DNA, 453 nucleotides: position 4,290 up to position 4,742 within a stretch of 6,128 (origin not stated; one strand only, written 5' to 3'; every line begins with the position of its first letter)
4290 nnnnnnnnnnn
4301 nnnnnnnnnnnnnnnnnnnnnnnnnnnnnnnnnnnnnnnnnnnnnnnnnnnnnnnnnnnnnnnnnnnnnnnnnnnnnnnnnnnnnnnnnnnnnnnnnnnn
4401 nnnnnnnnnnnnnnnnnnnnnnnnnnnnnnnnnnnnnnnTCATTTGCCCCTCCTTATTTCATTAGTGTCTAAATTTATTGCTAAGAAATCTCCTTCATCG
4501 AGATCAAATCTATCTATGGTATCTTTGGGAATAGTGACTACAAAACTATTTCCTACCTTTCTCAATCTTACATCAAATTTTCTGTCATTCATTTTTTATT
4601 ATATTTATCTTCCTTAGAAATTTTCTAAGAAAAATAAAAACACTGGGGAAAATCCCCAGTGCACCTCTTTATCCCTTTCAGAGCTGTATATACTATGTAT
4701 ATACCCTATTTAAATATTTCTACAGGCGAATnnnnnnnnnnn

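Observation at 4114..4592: Unannotated AbrB-fold mini-protein translationally coupled to a two-TM poly-Glu membrane protein: a candidate non-canonical antitoxin-like/membrane-effector module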

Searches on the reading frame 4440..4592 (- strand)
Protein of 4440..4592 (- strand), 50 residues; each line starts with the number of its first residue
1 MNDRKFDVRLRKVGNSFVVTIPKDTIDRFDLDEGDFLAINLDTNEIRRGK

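Call 3: search_protein_families(library=pfam, proteins=[window:4440-4592:-], max_evalue=1)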
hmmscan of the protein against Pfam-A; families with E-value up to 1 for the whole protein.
window:4440-4592:- (50 aa): 1 family
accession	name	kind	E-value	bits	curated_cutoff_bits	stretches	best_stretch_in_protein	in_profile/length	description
PF04014.23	MazE_antitoxin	-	6e-07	29.8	24.7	1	11-37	2-28/48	Antidote-toxin recognition MazE, bacterial antitoxin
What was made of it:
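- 4440..4592 (-): 50-aa AbrB/MazE-fold gene. It corresponds to the DNA-binding domain of AbrB-type Phd ('doc partner') antitoxins but has no C-terminal tail. PF04014 29.8 bits, above GA 24.7 (call 3).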

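Call 4: search_protein_families(library=ncbifam, proteins=[window:4440-4592:-], max_evalue=1)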
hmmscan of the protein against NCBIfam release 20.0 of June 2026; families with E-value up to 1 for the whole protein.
window:4440-4592:- (50 aa): 3 families
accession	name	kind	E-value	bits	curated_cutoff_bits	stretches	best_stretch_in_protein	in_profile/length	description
TIGR02609.1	doc_partner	hypoth_equivalog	1.2e-10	41.6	55.9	1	9-47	2-40/74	putative addiction module antidote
TIGR01439.1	lp_hng_hel_AbrB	domain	0.00022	20.9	28.3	1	11-43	2-34/44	transcriptional regulator, AbrB family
NF047400.1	MazE_PemI_antitoxin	equivalog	0.0024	17.7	50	1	10-24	2-16/68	type II toxin-antitoxin system PemI/MazE family antitoxin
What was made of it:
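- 4440..4592 (-): TIGR02609 doc_partner 41.6 bits, below its cut-off of 55.9 (call 4).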

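Call 10: find_homologous_proteins(query=window:4440-4592:-, max_evalue=0.001)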
Query window:4440-4592:- (50 aa): 74 proteins with E <= 0.001 among 74 candidates.
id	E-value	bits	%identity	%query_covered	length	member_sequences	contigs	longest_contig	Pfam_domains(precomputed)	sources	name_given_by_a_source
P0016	9.7e-24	98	98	100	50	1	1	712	PF04014.24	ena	-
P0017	1.7e-23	97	96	98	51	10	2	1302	PF04014.24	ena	-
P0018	8.3e-23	95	96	98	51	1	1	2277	PF04014.24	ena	-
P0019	3.0e-21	90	86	100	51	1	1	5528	PF04014.24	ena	-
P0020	8.1e-21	89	84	100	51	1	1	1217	PF04014.24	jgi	jgi:putative addiction module antidote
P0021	1.8e-20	88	89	94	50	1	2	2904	PF04014.24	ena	-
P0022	3.2e-20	87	82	100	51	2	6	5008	PF04014.24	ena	-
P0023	7.7e-20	86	82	100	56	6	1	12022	PF04014.24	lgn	-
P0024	1.2e-19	86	78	98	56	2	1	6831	PF04014.24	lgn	-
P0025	7.0e-19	83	87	94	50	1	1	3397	PF04014.24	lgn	-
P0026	1.2e-18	82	87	90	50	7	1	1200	PF04014.24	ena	-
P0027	1.3e-18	82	85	94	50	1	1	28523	PF04014.24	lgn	-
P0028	2.0e-18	82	78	98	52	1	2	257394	PF04014.24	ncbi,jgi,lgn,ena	ncbi:MAG: AbrB/MazE/SpoVT family DNA-binding domain-containing protein [Candidatus Pacearchaeota arc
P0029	2.8e-18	81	80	98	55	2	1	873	PF04014.24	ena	-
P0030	3.0e-18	81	83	94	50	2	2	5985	PF04014.24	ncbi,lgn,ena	-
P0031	3.2e-18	81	81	96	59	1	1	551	PF04014.24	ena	-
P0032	3.6e-18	81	79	96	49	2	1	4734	PF04014.24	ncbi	-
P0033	3.7e-18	81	79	86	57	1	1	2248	PF04014.24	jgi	jgi:putative addiction module antidote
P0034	5.4e-18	80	77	96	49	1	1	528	PF04014.24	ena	-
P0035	5.6e-18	80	80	100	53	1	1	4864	PF04014.24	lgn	-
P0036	5.8e-18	80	78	98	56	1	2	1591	PF04014.24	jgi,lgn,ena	-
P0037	7.4e-18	80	79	96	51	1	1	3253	PF04014.24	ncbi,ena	-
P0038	8.3e-18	80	78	98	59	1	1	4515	PF04014.24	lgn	-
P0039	1.0e-17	80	80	100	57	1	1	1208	PF04014.24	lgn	-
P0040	1.2e-17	79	78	98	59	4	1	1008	PF04014.24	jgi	jgi:putative addiction module antidote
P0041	1.3e-17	79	80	92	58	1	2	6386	PF04014.24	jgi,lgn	-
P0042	1.6e-17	79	79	96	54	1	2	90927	PF04014.24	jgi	jgi:putative addiction module antidote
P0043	1.6e-17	79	81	94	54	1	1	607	PF04014.24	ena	-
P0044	2.2e-17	79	76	98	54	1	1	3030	PF04014.24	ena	-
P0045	3.0e-17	78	78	100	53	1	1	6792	PF04014.24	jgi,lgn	-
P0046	3.1e-17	78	78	98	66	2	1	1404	PF04014.24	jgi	-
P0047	3.1e-17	78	80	88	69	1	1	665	PF04014.24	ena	-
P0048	3.3e-17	78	76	98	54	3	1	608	PF04014.24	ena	-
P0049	5.2e-17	77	75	96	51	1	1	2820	PF04014.24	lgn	-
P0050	5.3e-17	77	71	98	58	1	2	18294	PF04014.24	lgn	-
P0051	5.9e-17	77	75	96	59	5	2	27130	PF04014.24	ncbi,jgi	-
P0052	6.1e-17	77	75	96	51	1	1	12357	PF04014.24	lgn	-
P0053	6.5e-17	77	70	100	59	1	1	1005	PF04014.24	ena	-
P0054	7.9e-17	77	72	100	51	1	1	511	PF04014.24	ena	-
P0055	9.7e-17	77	78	90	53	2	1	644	PF04014.24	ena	-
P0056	1.0e-16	76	79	94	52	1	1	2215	PF04014.24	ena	-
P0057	1.0e-16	76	72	100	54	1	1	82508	PF04014.24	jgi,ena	-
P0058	1.1e-16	76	78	92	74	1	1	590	PF04014.24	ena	-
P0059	1.1e-16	76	73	96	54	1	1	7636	PF04014.24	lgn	-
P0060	1.2e-16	76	72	100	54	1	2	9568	PF04014.24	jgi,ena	-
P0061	1.2e-16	76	78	100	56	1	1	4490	PF04014.24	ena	-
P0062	1.2e-16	76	78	92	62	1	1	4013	PF04014.24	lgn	-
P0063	1.8e-16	76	72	100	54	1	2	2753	PF04014.24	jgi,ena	-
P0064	3.0e-16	75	84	86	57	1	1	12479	PF04014.24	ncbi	-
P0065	3.6e-16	75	76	92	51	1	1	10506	PF04014.24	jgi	-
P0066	3.7e-16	75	75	88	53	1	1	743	PF04014.24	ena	-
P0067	4.5e-16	74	82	90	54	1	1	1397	PF04014.24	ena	-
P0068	4.5e-16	74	72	100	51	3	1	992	PF04014.24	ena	-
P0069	5.7e-16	74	70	100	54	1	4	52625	PF04014.24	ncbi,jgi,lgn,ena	ncbi:MAG: AbrB/MazE/SpoVT family DNA-binding domain-containing protein [Candidatus Pacearchaeota arc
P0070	6.8e-16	74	88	84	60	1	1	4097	PF04014.24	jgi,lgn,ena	-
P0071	6.9e-16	74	70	100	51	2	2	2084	PF04014.24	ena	-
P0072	7.0e-16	74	72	100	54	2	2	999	PF04014.24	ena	-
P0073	7.1e-16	74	80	90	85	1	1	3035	PF04014.24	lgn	-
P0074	8.7e-16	74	76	92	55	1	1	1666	PF04014.24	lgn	-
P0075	1.1e-15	73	71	96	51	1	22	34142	PF04014.24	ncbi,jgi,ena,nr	ncbi:AbrB/MazE/SpoVT family DNA-binding domain-containing protein [Candidatus Pacearchaeota archaeon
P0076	1.4e-15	73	71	90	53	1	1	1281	PF04014.24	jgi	jgi:putative addiction module antidote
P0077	1.6e-15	73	72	100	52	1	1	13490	PF04014.24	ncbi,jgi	ncbi:MAG: AbrB/MazE/SpoVT family DNA-binding domain-containing protein [archaeon]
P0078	1.7e-15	73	70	92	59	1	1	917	PF04014.24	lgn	-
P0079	2.6e-15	72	73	90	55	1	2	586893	PF04014.24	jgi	jgi:putative addiction module antidote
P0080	2.7e-15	72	71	96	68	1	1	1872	PF04014.24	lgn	-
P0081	3.0e-15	72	74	86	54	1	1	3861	PF04014.24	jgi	jgi:putative addiction module antidote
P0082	4.3e-15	71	75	96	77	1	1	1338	PF04014.24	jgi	-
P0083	4.7e-15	71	71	96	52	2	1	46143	PF04014.24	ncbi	-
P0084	6.6e-15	71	78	80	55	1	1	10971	PF04014.24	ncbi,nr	ncbi:AbrB/MazE/SpoVT family DNA-binding domain-containing protein [Candidatus Pacearchaeota archaeon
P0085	9.2e-15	70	72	92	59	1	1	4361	PF04014.24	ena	-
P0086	9.2e-15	70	69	96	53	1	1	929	PF04014.24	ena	-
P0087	1.1e-14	70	67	98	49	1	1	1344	PF04014.24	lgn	-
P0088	2.6e-14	69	72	94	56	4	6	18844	PF04014.24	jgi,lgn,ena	jgi:putative addiction module antidote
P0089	1.5e-5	42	56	78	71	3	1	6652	PF04014.24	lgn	-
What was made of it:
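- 4440..4592 (-): 74 homologues of 49-85 aa, nearly all 49-60 aa (call 10).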

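Call 13: find_encoding_contigs(protein=P0028, flank=4000, max_places=2)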
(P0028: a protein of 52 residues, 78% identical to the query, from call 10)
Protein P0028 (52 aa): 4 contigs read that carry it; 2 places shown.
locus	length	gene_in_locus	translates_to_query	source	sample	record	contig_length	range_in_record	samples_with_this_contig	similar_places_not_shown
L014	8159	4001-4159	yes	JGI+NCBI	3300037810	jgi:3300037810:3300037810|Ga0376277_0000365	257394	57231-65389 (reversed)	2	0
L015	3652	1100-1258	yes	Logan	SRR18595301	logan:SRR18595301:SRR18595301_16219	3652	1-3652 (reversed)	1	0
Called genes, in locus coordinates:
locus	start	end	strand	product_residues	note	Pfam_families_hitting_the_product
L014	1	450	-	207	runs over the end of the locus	PF04542:Sigma70_r2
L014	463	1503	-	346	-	PF01966:HD (weak)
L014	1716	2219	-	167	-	-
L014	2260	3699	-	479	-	PF00133:tRNA-synt_1, PF01406:tRNA-synt_1e (faint), PF09334:tRNA-synt_1g, PF00133:tRNA-synt_1, PF08264:Anticodon_1 (weak)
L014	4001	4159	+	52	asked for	PF04014:MazE_antitoxin (weak)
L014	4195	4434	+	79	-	-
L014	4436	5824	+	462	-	PF07690:MFS_1, PF00083:Sugar_tr (weak), PF07690:MFS_1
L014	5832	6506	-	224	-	PF04493:Endonuclease_5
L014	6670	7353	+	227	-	-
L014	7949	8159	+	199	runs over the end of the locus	PF00827:Ribosomal_L15e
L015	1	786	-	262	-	?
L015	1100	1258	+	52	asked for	PF04014:MazE_antitoxin (weak)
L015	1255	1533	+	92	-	-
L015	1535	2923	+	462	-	PF07690:MFS_1, PF00083:Sugar_tr (weak), PF07690:MFS_1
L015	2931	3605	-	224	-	PF04493:Endonuclease_5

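Call 14: find_encoding_contigs(protein=P0079, flank=4000, max_places=2)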
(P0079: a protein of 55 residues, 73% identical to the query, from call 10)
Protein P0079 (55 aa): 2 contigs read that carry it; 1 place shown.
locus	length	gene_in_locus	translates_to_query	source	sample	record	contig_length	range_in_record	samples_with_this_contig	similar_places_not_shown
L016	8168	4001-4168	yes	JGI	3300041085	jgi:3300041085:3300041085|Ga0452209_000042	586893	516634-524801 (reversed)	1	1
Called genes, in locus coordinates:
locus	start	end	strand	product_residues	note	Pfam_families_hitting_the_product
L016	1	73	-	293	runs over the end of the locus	PF00482:T2SSF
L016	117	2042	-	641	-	PF00437:T2SSE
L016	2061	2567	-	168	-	-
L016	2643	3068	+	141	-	-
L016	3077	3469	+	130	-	-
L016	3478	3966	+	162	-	-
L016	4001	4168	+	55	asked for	PF04014:MazE_antitoxin (weak)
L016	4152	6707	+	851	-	-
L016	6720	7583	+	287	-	-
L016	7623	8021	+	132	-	PF07172:GRP (weak)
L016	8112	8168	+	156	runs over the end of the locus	-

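Call 15: find_encoding_contigs(protein=P0042, flank=4000, max_places=2)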
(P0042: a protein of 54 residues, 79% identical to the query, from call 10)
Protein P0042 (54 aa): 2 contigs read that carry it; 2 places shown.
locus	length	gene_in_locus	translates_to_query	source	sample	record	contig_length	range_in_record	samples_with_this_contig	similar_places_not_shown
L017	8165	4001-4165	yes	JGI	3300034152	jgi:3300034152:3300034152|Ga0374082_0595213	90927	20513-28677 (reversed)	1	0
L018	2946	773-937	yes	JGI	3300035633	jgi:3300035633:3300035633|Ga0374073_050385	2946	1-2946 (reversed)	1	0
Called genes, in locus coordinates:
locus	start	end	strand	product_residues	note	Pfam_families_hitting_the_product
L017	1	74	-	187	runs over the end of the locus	PF17784:Sulfotransfer_4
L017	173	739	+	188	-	-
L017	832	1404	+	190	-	-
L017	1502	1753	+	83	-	-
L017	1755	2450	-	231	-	PF00174:Oxidored_molyb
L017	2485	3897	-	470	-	PF00133:tRNA-synt_1, PF01406:tRNA-synt_1e (weak), PF09334:tRNA-synt_1g, PF00133:tRNA-synt_1, PF01406:tRNA-synt_1e (weak), PF19303:Anticodon_3 (weak), PF08264:Anticodon_1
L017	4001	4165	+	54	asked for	PF04014:MazE_antitoxin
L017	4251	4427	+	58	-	-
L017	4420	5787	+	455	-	PF07690:MFS_1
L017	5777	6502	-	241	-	PF04493:Endonuclease_5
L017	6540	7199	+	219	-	-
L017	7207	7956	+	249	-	-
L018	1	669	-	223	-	?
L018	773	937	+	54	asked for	PF04014:MazE_antitoxin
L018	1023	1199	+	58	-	-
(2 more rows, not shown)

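Call 20: find_encoding_contigs(protein=P0057, flank=4000, max_places=1)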
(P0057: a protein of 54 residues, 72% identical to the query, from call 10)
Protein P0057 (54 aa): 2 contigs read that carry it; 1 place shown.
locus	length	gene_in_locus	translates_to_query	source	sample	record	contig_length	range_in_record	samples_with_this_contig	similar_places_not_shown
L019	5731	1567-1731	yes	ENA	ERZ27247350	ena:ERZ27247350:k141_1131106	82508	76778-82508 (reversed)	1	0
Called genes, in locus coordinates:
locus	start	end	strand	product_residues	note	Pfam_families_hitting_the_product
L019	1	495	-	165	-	?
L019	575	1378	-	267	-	-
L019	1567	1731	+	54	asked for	PF04014:MazE_antitoxin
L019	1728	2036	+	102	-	-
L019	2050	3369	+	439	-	PF07690:MFS_1, PF12832:MFS_1_like (faint), PF00083:Sugar_tr, PF07690:MFS_1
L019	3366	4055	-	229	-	PF04493:Endonuclease_5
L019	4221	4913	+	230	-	-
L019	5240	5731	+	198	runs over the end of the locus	PF00827:Ribosomal_L15e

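Call 21: find_encoding_contigs(protein=P0069, flank=4000, max_places=1)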
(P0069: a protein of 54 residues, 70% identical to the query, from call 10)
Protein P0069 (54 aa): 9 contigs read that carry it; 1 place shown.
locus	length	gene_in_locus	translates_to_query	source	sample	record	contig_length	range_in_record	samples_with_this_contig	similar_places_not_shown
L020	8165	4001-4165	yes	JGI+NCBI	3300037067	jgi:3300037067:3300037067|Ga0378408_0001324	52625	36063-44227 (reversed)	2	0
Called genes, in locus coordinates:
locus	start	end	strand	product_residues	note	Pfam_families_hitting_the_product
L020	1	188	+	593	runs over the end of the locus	PF00587:tRNA-synt_2b (weak), PF03129:HGTP_anticodon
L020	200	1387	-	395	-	PF00083:Sugar_tr (weak), PF05977:MFS_3 (weak), PF07690:MFS_1, PF01770:Folate_carrier (weak), PF00083:Sugar_tr (weak), PF07690:MFS_1, PF12832:MFS_1_like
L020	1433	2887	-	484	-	PF00133:tRNA-synt_1, PF01406:tRNA-synt_1e, PF09334:tRNA-synt_1g, PF00133:tRNA-synt_1, PF19303:Anticodon_3 (weak), PF08264:Anticodon_1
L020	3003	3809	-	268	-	-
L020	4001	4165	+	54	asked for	PF04014:MazE_antitoxin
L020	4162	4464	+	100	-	-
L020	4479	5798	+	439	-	PF07690:MFS_1, PF00083:Sugar_tr, PF07690:MFS_1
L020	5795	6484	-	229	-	PF04493:Endonuclease_5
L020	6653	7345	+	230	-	-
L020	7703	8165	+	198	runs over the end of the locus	PF00827:Ribosomal_L15e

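Call 22: find_encoding_contigs(protein=P0075, flank=4000, max_places=2)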
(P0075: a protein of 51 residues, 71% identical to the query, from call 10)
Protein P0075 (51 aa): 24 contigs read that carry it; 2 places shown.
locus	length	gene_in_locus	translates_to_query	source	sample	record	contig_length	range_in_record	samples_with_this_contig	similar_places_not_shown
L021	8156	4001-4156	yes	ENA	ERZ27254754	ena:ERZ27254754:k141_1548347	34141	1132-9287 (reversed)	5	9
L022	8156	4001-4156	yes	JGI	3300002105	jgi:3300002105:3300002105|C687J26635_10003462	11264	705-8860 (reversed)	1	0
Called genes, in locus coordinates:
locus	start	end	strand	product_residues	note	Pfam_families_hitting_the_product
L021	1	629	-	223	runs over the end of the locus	PF06508:QueC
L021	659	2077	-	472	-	PF00133:tRNA-synt_1, PF01406:tRNA-synt_1e (weak), PF09334:tRNA-synt_1g, PF00133:tRNA-synt_1, PF09334:tRNA-synt_1g, PF00133:tRNA-synt_1, PF01406:tRNA-synt_1e (weak), PF08264:Anticodon_1, +1 more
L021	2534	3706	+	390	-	-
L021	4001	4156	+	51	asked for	PF04014:MazE_antitoxin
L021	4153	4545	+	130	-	-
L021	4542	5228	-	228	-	PF04493:Endonuclease_5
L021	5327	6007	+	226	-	PF17032:Zn_ribbon_15 (faint)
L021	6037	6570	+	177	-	PF00925:GTP_cyclohydro2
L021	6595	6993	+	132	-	PF07884:VKOR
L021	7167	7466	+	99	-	-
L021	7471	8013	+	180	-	PF06821:Ser_hydrolase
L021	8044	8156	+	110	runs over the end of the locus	-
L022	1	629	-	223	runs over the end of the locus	PF06508:QueC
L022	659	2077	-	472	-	PF00133:tRNA-synt_1, PF01406:tRNA-synt_1e (weak), PF09334:tRNA-synt_1g, PF00133:tRNA-synt_1, PF09334:tRNA-synt_1g, PF00133:tRNA-synt_1, PF01406:tRNA-synt_1e (weak), PF08264:Anticodon_1, +1 more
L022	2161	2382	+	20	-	-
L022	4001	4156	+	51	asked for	PF04014:MazE_antitoxin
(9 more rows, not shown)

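Call 23: find_encoding_contigs(protein=P0083, flank=4000, max_places=1)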
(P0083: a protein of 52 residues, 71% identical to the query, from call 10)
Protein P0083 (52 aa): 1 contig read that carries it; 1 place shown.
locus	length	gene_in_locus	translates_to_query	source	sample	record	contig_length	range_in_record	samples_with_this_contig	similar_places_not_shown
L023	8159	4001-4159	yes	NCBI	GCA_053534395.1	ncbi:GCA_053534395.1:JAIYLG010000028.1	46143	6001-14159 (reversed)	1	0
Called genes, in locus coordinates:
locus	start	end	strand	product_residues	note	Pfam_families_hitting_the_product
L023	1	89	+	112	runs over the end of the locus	PF01588:tRNA_bind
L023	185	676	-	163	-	PF05168:HEPN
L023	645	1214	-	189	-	PF22600:MTPAP-like_central (weak), PF01909:NTP_transf_2, PF18765:Polbeta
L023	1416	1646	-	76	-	-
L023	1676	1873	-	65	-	-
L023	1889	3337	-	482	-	PF00133:tRNA-synt_1, PF01406:tRNA-synt_1e, PF09334:tRNA-synt_1g, PF00133:tRNA-synt_1, PF01406:tRNA-synt_1e, PF19303:Anticodon_3 (weak), PF08264:Anticodon_1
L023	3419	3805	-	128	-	-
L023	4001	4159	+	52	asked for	PF04014:MazE_antitoxin (weak)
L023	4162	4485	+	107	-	-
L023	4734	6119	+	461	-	PF12832:MFS_1_like (faint), PF07690:MFS_1, PF00083:Sugar_tr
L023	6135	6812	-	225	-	PF04493:Endonuclease_5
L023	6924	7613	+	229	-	-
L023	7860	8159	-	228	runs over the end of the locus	PF02592:Vut_1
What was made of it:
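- On Repressor-regulated MFS transporter operon: MFS_1 Pfam hits are listed in calls 13, 15, 20, 21 and 23.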

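Call 28: search_protein_families(library=ncbifam, proteins=[L014:4436-5824:+, L017:4420-5787:+, L019:2050-3369:+, L016:4152-6707:+, L014:4156-4434:+, L021:4153-4545:+, L023:4162-4485:+, L019:1728-2036:+], max_evalue=0.01)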
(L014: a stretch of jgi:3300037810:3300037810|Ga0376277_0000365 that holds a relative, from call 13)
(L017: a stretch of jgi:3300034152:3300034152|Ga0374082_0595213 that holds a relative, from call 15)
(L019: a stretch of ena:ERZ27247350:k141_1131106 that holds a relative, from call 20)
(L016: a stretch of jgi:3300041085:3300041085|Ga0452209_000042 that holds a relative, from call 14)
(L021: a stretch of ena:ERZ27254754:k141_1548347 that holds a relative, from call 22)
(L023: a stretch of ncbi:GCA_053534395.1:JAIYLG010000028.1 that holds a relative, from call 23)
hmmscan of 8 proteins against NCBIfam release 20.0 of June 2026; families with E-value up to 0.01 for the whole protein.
L014:4436-5824:+ (462 aa): 3 families
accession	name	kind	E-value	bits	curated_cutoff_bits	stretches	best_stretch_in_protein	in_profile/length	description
TIGR00880.1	2_A_01_02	superfamily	1.5e-07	31.6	131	1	290-414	17-138/141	multidrug resistance protein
TIGR00900.1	2A0121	subfamily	2.4e-05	23.8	319.6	1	89-178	273-362/364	H+ Antiporter protein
TIGR00879.1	SP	subfamily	0.0047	15.5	237.8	0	284-411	112-242/510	sugar porter family MFS transporter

L017:4420-5787:+ (455 aa): 3 families
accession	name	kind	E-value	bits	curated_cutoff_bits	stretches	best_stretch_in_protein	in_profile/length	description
TIGR00880.1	2_A_01_02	superfamily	2.9e-08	33.9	131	1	276-407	13-137/141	multidrug resistance protein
NF003477.0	PRK05122.1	subfamily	5.1e-06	25.4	374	1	233-405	21-198/404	MFS transporter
TIGR00900.1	2A0121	subfamily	2e-05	24.1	319.6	1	283-411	52-181/364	H+ Antiporter protein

L019:2050-3369:+ (439 aa): 4 families
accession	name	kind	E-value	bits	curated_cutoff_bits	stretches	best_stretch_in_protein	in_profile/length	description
TIGR00880.1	2_A_01_02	superfamily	1.1e-07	32.1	131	1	283-409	15-135/141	multidrug resistance protein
NF012177.1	tet_MFS_42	exception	0.0002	20.7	850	1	280-411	47-172/411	tetracycline efflux MFS transporter Tet(42)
TIGR00879.1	SP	subfamily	0.00022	19.9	237.8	1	274-414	107-245/510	sugar porter family MFS transporter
NF038077.1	MFS_export_MxcK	equivalog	0.0061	15.6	525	1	116-328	101-307/405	myxochelin export MFS transporter MxcK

L016:4152-6707:+ (851 aa): 0 families

L014:4156-4434:+ (92 aa): 0 families

L021:4153-4545:+ (130 aa): 0 families

L023:4162-4485:+ (107 aa): 0 families

L019:1728-2036:+ (102 aa): 0 families
